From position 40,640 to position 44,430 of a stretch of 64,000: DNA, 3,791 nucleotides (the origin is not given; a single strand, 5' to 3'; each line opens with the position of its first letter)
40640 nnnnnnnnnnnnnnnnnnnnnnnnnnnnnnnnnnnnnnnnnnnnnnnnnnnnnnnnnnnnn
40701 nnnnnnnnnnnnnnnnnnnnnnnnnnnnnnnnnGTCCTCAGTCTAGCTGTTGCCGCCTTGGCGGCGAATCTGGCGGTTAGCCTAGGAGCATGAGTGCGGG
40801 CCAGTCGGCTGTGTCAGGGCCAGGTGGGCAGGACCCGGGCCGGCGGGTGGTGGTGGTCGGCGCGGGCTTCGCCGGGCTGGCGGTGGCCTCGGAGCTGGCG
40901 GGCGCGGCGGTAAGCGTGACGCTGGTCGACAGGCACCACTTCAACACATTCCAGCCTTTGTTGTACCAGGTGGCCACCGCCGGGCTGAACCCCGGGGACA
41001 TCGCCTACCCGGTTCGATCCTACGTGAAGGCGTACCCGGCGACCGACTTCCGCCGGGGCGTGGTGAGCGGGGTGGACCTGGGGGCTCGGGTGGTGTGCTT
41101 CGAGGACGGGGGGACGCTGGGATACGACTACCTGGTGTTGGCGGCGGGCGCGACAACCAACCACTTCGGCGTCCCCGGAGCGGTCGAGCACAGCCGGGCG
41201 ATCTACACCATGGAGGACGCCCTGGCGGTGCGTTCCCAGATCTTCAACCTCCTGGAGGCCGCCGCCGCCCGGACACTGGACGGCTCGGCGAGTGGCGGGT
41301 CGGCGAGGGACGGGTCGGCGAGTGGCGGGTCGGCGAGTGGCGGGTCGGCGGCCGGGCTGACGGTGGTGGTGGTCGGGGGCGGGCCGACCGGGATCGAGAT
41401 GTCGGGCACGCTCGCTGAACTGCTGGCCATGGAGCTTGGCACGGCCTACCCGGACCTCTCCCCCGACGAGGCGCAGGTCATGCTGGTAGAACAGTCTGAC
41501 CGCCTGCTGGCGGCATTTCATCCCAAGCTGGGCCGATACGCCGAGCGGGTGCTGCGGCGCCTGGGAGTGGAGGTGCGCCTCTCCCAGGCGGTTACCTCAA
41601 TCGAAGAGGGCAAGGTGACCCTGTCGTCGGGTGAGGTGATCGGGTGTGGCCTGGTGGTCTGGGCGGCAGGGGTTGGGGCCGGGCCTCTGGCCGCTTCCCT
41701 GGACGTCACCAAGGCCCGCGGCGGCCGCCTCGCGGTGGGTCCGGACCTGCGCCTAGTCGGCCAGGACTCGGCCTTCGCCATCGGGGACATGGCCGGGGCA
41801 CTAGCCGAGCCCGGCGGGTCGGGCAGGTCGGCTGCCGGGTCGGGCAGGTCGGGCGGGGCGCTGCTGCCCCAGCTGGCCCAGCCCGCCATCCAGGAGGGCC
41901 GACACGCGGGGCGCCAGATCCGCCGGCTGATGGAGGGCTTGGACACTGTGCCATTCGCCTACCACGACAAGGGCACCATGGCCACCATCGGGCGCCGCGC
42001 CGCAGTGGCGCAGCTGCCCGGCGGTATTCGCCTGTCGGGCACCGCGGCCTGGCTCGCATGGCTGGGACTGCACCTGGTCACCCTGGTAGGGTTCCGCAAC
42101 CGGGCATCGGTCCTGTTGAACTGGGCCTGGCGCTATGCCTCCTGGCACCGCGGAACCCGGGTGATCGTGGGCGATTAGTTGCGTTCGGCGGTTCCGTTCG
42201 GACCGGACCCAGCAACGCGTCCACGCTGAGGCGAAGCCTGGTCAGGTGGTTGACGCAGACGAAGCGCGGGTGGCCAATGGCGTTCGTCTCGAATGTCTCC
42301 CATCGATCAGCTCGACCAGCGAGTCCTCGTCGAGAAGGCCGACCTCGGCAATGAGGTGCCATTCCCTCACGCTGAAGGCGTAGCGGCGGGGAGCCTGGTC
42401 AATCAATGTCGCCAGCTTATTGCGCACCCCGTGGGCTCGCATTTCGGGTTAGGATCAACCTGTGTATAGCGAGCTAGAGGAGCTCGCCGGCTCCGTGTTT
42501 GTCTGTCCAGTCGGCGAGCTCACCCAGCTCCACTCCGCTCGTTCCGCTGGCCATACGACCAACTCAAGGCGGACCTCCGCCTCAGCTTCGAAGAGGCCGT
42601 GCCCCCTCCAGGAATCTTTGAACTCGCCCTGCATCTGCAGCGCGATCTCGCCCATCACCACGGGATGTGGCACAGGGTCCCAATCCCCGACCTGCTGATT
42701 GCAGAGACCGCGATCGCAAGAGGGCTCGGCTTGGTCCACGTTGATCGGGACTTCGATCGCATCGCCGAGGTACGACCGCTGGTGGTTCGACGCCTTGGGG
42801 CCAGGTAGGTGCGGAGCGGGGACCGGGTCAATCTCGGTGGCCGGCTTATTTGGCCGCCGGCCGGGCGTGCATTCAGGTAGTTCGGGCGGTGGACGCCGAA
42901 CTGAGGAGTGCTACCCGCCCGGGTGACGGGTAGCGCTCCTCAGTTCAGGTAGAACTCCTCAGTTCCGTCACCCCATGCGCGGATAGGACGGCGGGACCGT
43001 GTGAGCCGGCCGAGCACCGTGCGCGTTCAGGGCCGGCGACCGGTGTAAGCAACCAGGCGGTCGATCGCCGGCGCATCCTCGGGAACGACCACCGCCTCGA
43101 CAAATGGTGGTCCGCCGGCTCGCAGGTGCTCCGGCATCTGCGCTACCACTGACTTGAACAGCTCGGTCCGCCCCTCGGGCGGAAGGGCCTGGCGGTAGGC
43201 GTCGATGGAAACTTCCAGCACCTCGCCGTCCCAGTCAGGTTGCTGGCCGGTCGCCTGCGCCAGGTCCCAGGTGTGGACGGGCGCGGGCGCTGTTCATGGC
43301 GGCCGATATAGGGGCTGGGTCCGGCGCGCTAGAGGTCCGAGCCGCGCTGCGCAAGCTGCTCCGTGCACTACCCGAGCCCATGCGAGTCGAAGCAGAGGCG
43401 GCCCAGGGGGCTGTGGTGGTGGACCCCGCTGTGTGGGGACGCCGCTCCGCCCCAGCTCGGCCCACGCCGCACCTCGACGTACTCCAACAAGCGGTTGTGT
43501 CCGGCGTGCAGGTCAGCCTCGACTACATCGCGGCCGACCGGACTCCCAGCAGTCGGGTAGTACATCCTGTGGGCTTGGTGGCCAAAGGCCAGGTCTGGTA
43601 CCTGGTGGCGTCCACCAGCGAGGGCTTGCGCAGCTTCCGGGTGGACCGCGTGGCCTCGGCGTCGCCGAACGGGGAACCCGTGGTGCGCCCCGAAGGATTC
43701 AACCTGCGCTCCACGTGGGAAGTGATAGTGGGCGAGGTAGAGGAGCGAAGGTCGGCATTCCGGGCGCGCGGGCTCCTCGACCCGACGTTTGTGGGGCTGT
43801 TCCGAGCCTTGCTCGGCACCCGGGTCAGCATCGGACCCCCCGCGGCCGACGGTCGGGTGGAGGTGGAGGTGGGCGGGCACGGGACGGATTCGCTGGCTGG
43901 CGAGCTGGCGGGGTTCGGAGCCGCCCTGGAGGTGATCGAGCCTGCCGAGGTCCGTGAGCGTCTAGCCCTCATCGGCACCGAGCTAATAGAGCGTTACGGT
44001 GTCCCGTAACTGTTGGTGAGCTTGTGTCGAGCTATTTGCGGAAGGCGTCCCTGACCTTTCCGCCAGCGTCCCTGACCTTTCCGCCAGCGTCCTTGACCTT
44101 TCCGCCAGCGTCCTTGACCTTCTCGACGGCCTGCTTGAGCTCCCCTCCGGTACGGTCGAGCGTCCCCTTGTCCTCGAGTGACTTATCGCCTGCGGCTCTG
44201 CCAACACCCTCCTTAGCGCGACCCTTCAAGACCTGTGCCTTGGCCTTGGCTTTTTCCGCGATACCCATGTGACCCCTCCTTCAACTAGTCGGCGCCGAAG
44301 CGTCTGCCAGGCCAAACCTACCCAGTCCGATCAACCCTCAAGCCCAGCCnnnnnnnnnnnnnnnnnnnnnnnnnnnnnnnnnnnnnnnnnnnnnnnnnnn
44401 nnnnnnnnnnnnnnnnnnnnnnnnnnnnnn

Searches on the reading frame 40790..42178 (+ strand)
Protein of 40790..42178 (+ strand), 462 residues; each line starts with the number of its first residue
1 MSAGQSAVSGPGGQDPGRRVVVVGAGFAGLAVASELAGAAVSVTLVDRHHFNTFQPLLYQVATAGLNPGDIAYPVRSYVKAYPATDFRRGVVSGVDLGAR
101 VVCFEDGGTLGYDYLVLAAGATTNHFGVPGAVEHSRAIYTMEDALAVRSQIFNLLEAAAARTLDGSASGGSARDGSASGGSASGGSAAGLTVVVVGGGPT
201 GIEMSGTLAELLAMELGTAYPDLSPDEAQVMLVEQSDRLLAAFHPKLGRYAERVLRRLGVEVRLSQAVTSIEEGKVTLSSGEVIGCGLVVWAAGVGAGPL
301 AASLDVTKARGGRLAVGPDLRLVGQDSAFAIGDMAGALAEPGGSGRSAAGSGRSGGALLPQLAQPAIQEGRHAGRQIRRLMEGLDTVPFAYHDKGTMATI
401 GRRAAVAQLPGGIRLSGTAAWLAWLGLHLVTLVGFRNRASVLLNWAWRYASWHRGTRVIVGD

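Call 12: search_protein_families(library=pfam, proteins=[window:40790-42178:+], max_evalue=0.01)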
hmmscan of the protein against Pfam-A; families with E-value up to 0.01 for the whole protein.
window:40790-42178:+ (462 aa): 13 families
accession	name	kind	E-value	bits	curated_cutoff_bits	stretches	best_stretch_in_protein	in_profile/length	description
PF07992.20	Pyr_redox_2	-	2e-42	146.1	26.1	1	19-370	2-291/291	Pyridine nucleotide-disulphide oxidoreductase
PF00070.33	Pyr_redox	-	9.3e-16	58.6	22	2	192-275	2-70/82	Pyridine nucleotide-disulphide oxidoreductase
PF22366.1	NDH2_C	-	5e-09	36.6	27.7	1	394-446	2-54/62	NDH2 C-terminal domain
PF01266.30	DAO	-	4.8e-08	33.3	27.9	2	19-50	1-33/353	FAD dependent oxidoreductase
PF01494.25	FAD_binding_3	-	1e-06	28.7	22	1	20-50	4-34/349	FAD binding domain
PF13738.12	Pyr_redox_3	-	8.2e-06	25.7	30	0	21-50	1-31/305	Pyridine nucleotide-disulphide oxidoreductase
PF05834.18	Lycopene_cycl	-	2e-05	24.3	23.4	1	20-47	2-31/380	Lycopene cyclase protein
PF13454.12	NAD_binding_9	-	5.9e-05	23.5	21.8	0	21-51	1-35/155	FAD-NAD(P)-binding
PF13450.12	NAD_binding_8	-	0.00025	21.7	21.9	1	22-50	1-29/68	NAD(P)-binding Rossmann-like domain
PF03486.20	HI0933_like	-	0.00031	20.7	50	0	19-49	2-32/244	HI0933-like protein Rossmann domain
PF01134.28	GIDA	-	0.00043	19.9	22.1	1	20-67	2-48/391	Glucose inhibited division protein A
PF01593.30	Amino_oxidase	-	0.0011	18.8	19.8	0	247-296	203-257/443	Flavin containing amine oxidoreductase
PF00890.30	FAD_binding_2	-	0.0017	18.1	20.4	1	20-50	2-32/414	FAD binding domain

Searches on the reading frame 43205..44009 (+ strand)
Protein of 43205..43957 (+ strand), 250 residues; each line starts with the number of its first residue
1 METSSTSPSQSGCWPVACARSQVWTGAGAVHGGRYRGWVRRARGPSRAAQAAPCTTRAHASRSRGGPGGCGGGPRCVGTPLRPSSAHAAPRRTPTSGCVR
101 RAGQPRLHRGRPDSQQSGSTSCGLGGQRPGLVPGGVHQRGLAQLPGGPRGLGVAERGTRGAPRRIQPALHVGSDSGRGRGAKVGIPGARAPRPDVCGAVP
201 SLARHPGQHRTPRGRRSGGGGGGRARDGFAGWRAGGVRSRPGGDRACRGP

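Call 12: search_protein_families(library=pfam, proteins=[window:43205-43957:+], max_evalue=0.01)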
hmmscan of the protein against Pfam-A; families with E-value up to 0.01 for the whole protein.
window:43205-43957:+ (250 aa): 0 families

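Call 101: search_protein_families(library=pfam, proteins=[window:43205-43957:+, window:43296-44009:+], max_evalue=0.5)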
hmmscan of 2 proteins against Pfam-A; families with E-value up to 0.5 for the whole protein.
window:43205-43957:+ (250 aa): 0 families

window:43296-44009:+ (237 aa): 2 families
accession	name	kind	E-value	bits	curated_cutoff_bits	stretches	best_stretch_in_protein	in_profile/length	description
PF13280.12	WYL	-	4.4e-18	65.5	21.8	1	58-122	1-68/70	WYL domain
PF25583.1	WCX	-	8.6e-11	42.5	23.9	1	178-225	23-70/76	WCX domain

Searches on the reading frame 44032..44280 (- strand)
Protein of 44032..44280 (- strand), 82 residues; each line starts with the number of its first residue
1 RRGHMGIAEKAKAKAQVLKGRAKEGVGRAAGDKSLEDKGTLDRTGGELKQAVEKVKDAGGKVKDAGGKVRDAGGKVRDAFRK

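Call 12: search_protein_families(library=pfam, proteins=[window:44032-44280:-], max_evalue=0.01)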
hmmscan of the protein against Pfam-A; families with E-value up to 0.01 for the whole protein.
window:44032-44280:- (82 aa): 1 family
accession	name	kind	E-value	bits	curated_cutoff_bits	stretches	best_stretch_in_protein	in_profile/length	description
PF05532.17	CsbD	-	5e-13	49.2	40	1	9-58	1-50/53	CsbD-like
